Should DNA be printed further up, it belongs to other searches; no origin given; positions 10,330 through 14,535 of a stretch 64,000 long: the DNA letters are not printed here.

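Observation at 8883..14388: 1302-aa molybdopterin oxidoreductase - unknown domain - Nfu fusion, preceded by a P-loop/DRTGG protein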

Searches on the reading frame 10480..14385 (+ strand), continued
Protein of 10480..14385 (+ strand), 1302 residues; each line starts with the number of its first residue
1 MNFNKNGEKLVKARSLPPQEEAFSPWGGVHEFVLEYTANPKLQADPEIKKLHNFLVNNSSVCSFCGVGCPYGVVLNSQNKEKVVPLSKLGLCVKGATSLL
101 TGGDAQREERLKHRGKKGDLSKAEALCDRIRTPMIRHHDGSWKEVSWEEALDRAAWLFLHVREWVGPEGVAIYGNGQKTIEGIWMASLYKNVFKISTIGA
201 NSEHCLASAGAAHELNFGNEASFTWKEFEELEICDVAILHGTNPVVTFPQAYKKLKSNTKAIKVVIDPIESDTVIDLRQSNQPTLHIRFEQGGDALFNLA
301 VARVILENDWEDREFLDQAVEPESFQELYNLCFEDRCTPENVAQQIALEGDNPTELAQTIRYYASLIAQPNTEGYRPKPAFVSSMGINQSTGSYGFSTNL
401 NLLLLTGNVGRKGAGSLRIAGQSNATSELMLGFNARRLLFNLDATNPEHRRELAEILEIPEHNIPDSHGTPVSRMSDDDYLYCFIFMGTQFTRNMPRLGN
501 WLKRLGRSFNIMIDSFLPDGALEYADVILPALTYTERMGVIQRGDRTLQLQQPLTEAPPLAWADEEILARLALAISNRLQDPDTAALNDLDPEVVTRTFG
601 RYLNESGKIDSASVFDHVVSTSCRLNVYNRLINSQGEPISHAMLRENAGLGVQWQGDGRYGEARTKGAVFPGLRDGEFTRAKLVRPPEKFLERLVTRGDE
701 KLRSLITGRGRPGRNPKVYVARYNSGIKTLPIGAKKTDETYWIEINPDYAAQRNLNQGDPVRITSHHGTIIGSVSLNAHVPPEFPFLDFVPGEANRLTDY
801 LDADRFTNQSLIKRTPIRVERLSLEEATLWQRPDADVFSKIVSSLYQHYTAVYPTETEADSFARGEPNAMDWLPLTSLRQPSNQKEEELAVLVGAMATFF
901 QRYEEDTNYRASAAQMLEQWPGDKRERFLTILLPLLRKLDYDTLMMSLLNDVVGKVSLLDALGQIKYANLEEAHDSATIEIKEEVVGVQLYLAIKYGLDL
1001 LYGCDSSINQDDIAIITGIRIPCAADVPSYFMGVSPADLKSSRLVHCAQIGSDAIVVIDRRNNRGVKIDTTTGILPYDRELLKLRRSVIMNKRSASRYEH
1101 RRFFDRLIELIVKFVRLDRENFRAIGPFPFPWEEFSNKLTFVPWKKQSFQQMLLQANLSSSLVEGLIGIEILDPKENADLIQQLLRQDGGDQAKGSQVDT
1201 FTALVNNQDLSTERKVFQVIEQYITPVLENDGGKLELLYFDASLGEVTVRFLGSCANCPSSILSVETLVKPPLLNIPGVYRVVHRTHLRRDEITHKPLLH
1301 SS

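Call 5: find_homologous_proteins(query=window:10480-14385:+, max_evalue=0.00001)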
Query window:10480-14385:+ (1302 aa): 1623 proteins with E <= 0.00001 among 8000 candidates; the best 120 are listed.
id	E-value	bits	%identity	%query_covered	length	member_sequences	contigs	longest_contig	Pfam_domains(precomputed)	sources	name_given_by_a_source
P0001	0.0e+0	3005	100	100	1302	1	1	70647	PF01106.23,PF00384.28,PF01568.28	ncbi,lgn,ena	-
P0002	0.0e+0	2140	72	98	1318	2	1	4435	PF01106.23,PF00384.28,PF01568.28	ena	-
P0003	0.0e+0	2126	71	98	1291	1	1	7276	PF01106.23,PF00384.28,PF01568.28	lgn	-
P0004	0.0e+0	2121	72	98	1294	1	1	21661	PF01106.23,PF00384.28,PF01568.28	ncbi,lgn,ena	-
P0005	0.0e+0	2103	71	98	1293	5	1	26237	PF01106.23,PF00384.28,PF01568.28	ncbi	-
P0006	0.0e+0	2093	71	98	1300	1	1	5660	PF01106.23,PF00384.28,PF01568.28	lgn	-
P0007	0.0e+0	2092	71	98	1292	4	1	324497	PF01106.23,PF00384.28,PF01568.28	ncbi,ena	-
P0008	0.0e+0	2078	70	98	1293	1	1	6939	PF01106.23,PF00384.28,PF01568.28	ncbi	-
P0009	0.0e+0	2072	70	99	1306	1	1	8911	PF01106.23,PF00384.28,PF01568.28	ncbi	ncbi:MAG: hypothetical protein Tsb0014_41690 [Pleurocapsa sp.]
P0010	0.0e+0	2071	70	98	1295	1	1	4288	PF01106.23,PF00384.28,PF01568.28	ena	-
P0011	0.0e+0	2049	70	98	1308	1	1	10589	PF01106.23,PF00384.28,PF01568.28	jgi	-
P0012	0.0e+0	2044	69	99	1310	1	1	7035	PF01106.23,PF00384.28,PF01568.28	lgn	-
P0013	0.0e+0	2038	69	98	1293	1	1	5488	PF01106.23,PF00384.28,PF01568.28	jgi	jgi:anaerobic selenocysteine-containing dehydrogenase/Fe-S cluster biogenesis protein NfuA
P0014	0.0e+0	2024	68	98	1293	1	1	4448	PF01106.23,PF00384.28,PF01568.28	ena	-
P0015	0.0e+0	2016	69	98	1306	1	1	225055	PF01106.23,PF00384.28,PF01568.28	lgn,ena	-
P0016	0.0e+0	2009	68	99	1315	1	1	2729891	PF01106.23,PF00384.28,PF01568.28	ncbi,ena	-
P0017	0.0e+0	2004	71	93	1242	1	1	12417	PF01106.23,PF00384.28,PF01568.28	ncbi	-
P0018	0.0e+0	1992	67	98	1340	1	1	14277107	PF01106.23,PF00384.28,PF01568.28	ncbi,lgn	ncbi:MAG: molybdopterin-dependent oxidoreductase [Caldilineaceae bacterium]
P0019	0.0e+0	1978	67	98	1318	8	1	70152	PF01106.23,PF00384.28,PF01568.28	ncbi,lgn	ncbi:MAG: molybdopterin-dependent oxidoreductase [Cyanobacteria bacterium J06634_6]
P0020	0.0e+0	1974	66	98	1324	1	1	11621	PF01106.23,PF00384.28,PF01568.28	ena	-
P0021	0.0e+0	1966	68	98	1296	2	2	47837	PF01106.23,PF00384.28,PF01568.28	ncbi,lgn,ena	-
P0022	0.0e+0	1842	81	76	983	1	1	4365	PF00384.28,PF01568.28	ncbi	ncbi:MAG: molybdopterin oxidoreductase family protein, partial [Spirulina sp.]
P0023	0.0e+0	1840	72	86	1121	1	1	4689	PF00384.28,PF01568.28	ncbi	ncbi:MAG: molybdopterin-dependent oxidoreductase, partial [Thermosynechococcaceae cyanobacterium]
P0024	0.0e+0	1797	71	85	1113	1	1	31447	PF01106.23,PF00384.28,PF01568.28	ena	-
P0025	0.0e+0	1759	61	97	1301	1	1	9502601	PF01106.23,PF00384.28,PF01568.28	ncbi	ncbi:MAG: molybdopterin-dependent oxidoreductase [Myxococcales bacterium]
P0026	0.0e+0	1700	59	97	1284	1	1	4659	PF01106.23,PF00384.28,PF01568.28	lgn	-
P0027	0.0e+0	1684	58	98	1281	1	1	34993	PF01106.23,PF00384.28,PF01568.28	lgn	-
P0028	0.0e+0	1675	57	97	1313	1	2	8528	PF01106.23,PF00384.28,PF01568.28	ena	-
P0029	0.0e+0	1674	58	97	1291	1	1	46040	PF01106.23,PF00384.28,PF01568.28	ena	-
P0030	0.0e+0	1667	58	97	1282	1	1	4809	PF01106.23,PF00384.28,PF01568.28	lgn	-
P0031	0.0e+0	1646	57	97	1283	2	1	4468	PF01106.23,PF00384.28,PF01568.28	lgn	-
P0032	0.0e+0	1641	57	98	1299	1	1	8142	PF01106.23,PF00384.28,PF01568.28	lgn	-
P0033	0.0e+0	1632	58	97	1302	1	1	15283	PF01106.23,PF00384.28,PF01568.28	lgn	-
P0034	0.0e+0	1625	57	97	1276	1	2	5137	PF01106.23,PF00384.28,PF01568.28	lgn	-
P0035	0.0e+0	1621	57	97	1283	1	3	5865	PF01106.23,PF00384.28,PF01568.28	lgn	-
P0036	0.0e+0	1619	57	97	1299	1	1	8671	PF01106.23,PF00384.28,PF01568.28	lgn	-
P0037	0.0e+0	1617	57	97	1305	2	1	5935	PF01106.23,PF00384.28,PF01568.28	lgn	-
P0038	0.0e+0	1616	56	97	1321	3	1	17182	PF01106.23,PF00384.28,PF01568.28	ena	-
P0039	0.0e+0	1614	57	97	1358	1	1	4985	PF01106.23,PF00384.28,PF01568.28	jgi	jgi:anaerobic selenocysteine-containing dehydrogenase/Fe-S cluster biogenesis protein NfuA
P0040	0.0e+0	1612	57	97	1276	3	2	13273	PF01106.23,PF00384.28,PF01568.28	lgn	-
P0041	0.0e+0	1608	58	97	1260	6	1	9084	PF01106.23,PF00384.28,PF01568.28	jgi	jgi:anaerobic selenocysteine-containing dehydrogenase/Fe-S cluster biogenesis protein NfuA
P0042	0.0e+0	1600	58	95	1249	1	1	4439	PF01106.23,PF00384.28,PF01568.28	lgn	-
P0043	0.0e+0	1598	56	97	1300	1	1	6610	PF01106.23,PF00384.28,PF01568.28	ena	-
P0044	0.0e+0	1593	55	98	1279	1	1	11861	PF01106.23,PF00384.28,PF01568.28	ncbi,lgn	-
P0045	0.0e+0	1591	57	97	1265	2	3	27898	PF01106.23,PF00384.28,PF01568.28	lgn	-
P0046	0.0e+0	1588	57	97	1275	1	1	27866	PF01106.23,PF00384.28,PF01568.28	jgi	-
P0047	0.0e+0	1587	56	97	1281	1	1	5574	PF01106.23,PF00384.28,PF01568.28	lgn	-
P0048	0.0e+0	1586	58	95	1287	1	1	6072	PF01106.23,PF00384.28,PF01568.28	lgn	-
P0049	0.0e+0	1583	57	97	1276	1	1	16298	PF01106.23,PF00384.28,PF01568.28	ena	-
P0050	0.0e+0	1582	56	97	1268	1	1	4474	PF01106.23,PF00384.28,PF01568.28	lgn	-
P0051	0.0e+0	1580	57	96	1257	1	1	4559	PF01106.23,PF00384.28,PF01568.28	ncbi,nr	ncbi:MAG TPA: molybdopterin-dependent oxidoreductase, partial [Myxococcota bacterium]|nr:molybdopter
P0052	0.0e+0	1572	56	98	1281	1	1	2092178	PF01106.23,PF00384.28,PF01568.28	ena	-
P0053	0.0e+0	1565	56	97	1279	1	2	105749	PF01106.23,PF00384.28,PF01568.28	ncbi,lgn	-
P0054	0.0e+0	1564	56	97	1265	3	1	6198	PF01106.23,PF00384.28,PF01568.28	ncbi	-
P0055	0.0e+0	1559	56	97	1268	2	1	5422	PF01106.23,PF00384.28,PF01568.28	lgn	-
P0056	0.0e+0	1559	56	97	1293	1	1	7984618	PF01106.23,PF00384.28,PF01568.28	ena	-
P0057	0.0e+0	1556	55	97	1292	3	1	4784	PF01106.23,PF00384.28,PF01568.28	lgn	-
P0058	0.0e+0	1554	56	97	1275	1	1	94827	PF01106.23,PF00384.28,PF01568.28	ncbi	-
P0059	0.0e+0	1553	55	97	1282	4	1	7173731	PF01106.23,PF00384.28,PF01568.28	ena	-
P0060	0.0e+0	1553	56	98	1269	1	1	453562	PF01106.23,PF00384.28,PF01568.28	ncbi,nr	ncbi:MAG: molybdopterin-dependent oxidoreductase [Alphaproteobacteria bacterium]|nr:molybdopterin-de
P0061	0.0e+0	1552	55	98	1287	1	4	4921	PF01106.23,PF00384.28,PF01568.28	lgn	-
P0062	0.0e+0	1550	56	97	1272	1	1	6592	PF01106.23,PF00384.28,PF01568.28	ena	-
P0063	0.0e+0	1548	55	97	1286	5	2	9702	PF01106.23,PF00384.28,PF01568.28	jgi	jgi:anaerobic selenocysteine-containing dehydrogenase/Fe-S cluster biogenesis protein NfuA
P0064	0.0e+0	1548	54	98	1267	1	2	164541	PF01106.23,PF00384.28,PF01568.28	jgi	jgi:anaerobic selenocysteine-containing dehydrogenase/Fe-S cluster biogenesis protein NfuA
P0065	0.0e+0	1547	56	98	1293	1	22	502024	PF01106.23,PF00384.28,PF01568.28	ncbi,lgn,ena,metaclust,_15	metaclust:\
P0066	0.0e+0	1547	55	97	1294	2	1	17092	PF01106.23,PF00384.28,PF01568.28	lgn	-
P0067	0.0e+0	1546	55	97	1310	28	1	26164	PF01106.23,PF00384.28,PF01568.28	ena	-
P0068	0.0e+0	1544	55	97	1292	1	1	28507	PF01106.23,PF00384.28,PF01568.28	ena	-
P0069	0.0e+0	1544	55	97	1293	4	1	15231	PF01106.23,PF00384.28,PF01568.28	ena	-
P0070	0.0e+0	1542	55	96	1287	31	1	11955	PF01106.23,PF00384.28,PF01568.28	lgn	-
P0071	0.0e+0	1542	56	98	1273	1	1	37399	PF01106.23,PF00384.28,PF01568.28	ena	-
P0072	0.0e+0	1542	55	97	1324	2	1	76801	PF01106.23,PF00384.28,PF01568.28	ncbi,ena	-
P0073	0.0e+0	1536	55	97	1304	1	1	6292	PF01106.23,PF00384.28,PF01568.28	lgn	-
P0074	0.0e+0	1535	55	97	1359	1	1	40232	PF01106.23,PF00384.28,PF01568.28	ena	-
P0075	0.0e+0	1528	54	97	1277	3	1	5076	PF01106.23,PF00384.28,PF01568.28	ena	-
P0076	0.0e+0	1528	55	97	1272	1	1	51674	PF01106.23,PF00384.28,PF01568.28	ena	-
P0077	0.0e+0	1527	54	97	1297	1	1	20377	PF01106.23,PF00384.28,PF01568.28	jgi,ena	-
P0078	0.0e+0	1521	54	97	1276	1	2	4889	PF01106.23,PF00384.28,PF01568.28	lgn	-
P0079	0.0e+0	1518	54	97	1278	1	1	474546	PF01106.23,PF00384.28,PF01568.28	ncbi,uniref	ncbi:molybdopterin-dependent oxidoreductase [Minwuia sp.]|uniref:molybdopterin-dependent oxidoreduct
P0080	0.0e+0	1518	54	97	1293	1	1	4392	PF01106.23,PF00384.28,PF01568.28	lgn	-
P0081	0.0e+0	1517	55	96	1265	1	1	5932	PF01106.23,PF00384.28,PF01568.28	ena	-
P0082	0.0e+0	1517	54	97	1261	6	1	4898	PF01106.23,PF00384.28,PF01568.28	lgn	-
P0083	0.0e+0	1517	55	97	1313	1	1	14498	PF01106.23,PF00384.28,PF01568.28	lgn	-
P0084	0.0e+0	1515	54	97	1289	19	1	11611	PF01106.23,PF00384.28,PF01568.28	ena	-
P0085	0.0e+0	1515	54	97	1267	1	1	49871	PF01106.23,PF00384.28,PF01568.28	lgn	-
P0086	0.0e+0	1515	54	97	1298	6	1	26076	PF01106.23,PF00384.28,PF01568.28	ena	-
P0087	0.0e+0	1514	54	97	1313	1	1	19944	PF01106.23,PF00384.28,PF01568.28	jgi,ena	jgi:anaerobic selenocysteine-containing dehydrogenase/Fe-S cluster biogenesis protein NfuA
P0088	0.0e+0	1513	55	97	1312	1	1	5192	PF01106.23,PF00384.28,PF01568.28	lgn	-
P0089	0.0e+0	1512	54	97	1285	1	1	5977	PF01106.23,PF00384.28,PF01568.28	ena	-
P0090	0.0e+0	1512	54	99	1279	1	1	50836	PF01106.23,PF00384.28,PF01568.28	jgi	jgi:anaerobic selenocysteine-containing dehydrogenase/Fe-S cluster biogenesis protein NfuA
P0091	0.0e+0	1510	54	98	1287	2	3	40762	PF01106.23,PF00384.28,PF01568.28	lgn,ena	-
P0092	0.0e+0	1509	54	97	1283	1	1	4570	PF01106.23,PF00384.28,PF01568.28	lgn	-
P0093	0.0e+0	1509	53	97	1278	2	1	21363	PF01106.23,PF00384.28,PF01568.28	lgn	-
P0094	0.0e+0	1508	55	97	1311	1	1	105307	PF01106.23,PF00384.28,PF01568.28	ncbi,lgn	ncbi:MAG: molybdopterin-dependent oxidoreductase [Granulosicoccus sp.]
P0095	0.0e+0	1507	54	97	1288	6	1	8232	PF01106.23,PF00384.28,PF01568.28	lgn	-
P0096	0.0e+0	1506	54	97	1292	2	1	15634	PF01106.23,PF00384.28,PF01568.28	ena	-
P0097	0.0e+0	1503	54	96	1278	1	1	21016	PF01106.23,PF00384.28,PF01568.28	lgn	-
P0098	0.0e+0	1502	54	98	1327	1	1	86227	PF01106.23,PF00384.28,PF01568.28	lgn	-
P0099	0.0e+0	1501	73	68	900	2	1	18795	PF00384.28,PF01568.28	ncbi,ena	-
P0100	0.0e+0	1499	54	97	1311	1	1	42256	PF01106.23,PF00384.28,PF01568.28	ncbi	-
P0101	0.0e+0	1497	52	99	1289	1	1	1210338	PF01106.23,PF00384.28,PF01568.28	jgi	jgi:anaerobic selenocysteine-containing dehydrogenase/Fe-S cluster biogenesis protein NfuA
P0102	0.0e+0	1496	53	97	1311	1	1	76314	PF01106.23,PF00384.28,PF01568.28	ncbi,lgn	ncbi:MAG: molybdopterin-dependent oxidoreductase [Granulosicoccus sp.]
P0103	0.0e+0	1495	54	98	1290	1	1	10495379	PF01106.23,PF00384.28,PF01568.28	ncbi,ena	-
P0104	0.0e+0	1494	54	97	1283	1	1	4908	PF01106.23,PF00384.28,PF01568.28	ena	-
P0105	0.0e+0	1494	53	97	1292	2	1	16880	PF01106.23,PF00384.28,PF01568.28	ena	-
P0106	0.0e+0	1481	53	97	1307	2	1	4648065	PF01106.23,PF00384.28,PF01568.28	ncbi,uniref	ncbi:molybdopterin-dependent oxidoreductase [Marinicellulosiphila megalodicopiae]|uniref:molybdopter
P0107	0.0e+0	1480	54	97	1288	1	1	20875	PF01106.23,PF00384.28,PF01568.28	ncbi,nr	ncbi:MAG: molybdopterin-dependent oxidoreductase [Granulosicoccus sp.]|nr:molybdopterin-dependent ox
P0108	0.0e+0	1475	54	97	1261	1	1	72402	PF01106.23,PF00384.28,PF01568.28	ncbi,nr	ncbi:MAG: molybdopterin-dependent oxidoreductase [Alphaproteobacteria bacterium]|nr:molybdopterin-de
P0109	0.0e+0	1474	53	97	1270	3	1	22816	PF01106.23,PF00384.28,PF01568.28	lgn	-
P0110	0.0e+0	1471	53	97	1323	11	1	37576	PF01106.23,PF00384.28,PF01568.28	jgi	-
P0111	0.0e+0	1470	54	98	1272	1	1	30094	PF01106.23,PF00384.28,PF01568.28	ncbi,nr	ncbi:MAG: molybdopterin-dependent oxidoreductase [Alphaproteobacteria bacterium]|nr:molybdopterin-de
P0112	0.0e+0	1460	53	97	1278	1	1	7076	PF01106.23,PF00384.28,PF01568.28,PF04879.22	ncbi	-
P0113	0.0e+0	1452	52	97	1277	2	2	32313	PF01106.23,PF00384.28,PF01568.28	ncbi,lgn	-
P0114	0.0e+0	1441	54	93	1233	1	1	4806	PF00384.28,PF01568.28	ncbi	-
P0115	0.0e+0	1430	71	69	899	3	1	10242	PF01106.23,PF00384.28,PF01568.28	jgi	jgi:Fe-S cluster biogenesis protein NfuA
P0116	0.0e+0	1422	53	95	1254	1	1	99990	PF01106.23,PF00384.28,PF01568.28,PF04879.22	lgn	-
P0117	0.0e+0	1420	54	90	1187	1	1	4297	PF01106.23,PF00384.28,PF01568.28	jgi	jgi:anaerobic selenocysteine-containing dehydrogenase/Fe-S cluster biogenesis protein NfuA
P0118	0.0e+0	1408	52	97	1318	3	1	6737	PF01106.23,PF00384.28,PF01568.28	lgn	-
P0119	0.0e+0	1346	66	68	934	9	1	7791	PF01106.23,PF00384.28,PF01568.28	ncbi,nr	ncbi:MAG TPA: molybdopterin dinucleotide binding domain-containing protein, partial [Caldilineaceae 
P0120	0.0e+0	1333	62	73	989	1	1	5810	PF01106.23,PF00384.28,PF01568.28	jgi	jgi:Fe-S cluster biogenesis protein NfuA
